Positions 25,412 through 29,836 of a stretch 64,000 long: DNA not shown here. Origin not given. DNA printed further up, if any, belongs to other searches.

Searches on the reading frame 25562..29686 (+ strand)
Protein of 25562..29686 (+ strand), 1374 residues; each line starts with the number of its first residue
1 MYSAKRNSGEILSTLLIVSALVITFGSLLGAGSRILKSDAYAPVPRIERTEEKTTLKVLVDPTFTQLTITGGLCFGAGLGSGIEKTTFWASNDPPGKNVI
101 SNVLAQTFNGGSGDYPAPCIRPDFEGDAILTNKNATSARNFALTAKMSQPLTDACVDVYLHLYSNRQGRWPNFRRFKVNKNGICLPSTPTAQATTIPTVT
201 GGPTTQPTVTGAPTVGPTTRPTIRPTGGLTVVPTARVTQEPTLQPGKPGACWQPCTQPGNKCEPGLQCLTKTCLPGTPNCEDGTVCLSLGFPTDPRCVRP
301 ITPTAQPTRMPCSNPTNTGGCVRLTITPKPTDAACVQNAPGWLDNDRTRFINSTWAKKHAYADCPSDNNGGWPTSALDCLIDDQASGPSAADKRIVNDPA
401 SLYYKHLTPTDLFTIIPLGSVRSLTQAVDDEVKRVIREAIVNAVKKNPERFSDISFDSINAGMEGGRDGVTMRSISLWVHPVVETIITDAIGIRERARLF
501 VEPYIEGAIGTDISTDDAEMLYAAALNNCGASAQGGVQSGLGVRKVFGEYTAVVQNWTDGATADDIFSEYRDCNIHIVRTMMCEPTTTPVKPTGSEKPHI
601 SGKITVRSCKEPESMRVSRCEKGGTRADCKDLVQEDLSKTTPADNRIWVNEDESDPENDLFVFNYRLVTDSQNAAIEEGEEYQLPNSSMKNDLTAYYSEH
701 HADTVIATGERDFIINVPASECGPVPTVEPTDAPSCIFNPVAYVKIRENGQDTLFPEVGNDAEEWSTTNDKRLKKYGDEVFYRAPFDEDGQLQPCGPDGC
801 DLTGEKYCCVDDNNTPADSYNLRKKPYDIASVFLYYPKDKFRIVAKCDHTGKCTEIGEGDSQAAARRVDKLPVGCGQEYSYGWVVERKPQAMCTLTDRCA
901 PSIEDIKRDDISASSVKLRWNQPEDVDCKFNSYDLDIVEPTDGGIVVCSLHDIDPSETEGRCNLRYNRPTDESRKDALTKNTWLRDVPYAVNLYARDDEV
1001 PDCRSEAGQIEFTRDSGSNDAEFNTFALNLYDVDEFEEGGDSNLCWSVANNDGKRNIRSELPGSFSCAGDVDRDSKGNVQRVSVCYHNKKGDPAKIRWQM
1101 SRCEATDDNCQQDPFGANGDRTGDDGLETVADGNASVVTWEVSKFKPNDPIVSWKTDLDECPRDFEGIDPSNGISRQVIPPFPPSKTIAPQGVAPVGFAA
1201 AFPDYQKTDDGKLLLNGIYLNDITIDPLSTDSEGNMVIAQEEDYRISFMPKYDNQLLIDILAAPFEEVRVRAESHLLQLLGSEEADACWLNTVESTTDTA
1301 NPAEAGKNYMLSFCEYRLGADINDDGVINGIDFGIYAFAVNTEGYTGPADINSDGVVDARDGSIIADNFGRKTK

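Call 12: search_protein_families(library=pfam, proteins=[window:25562-29686:+], max_evalue=0.001)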
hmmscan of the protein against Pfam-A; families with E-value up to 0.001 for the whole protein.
window:25562-29686:+ (1374 aa): 1 family
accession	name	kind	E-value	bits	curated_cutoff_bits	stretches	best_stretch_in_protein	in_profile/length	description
PF00404.24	Dockerin_1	-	0.00026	21.5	22.9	1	1321-1365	3-52/57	Dockerin type I domain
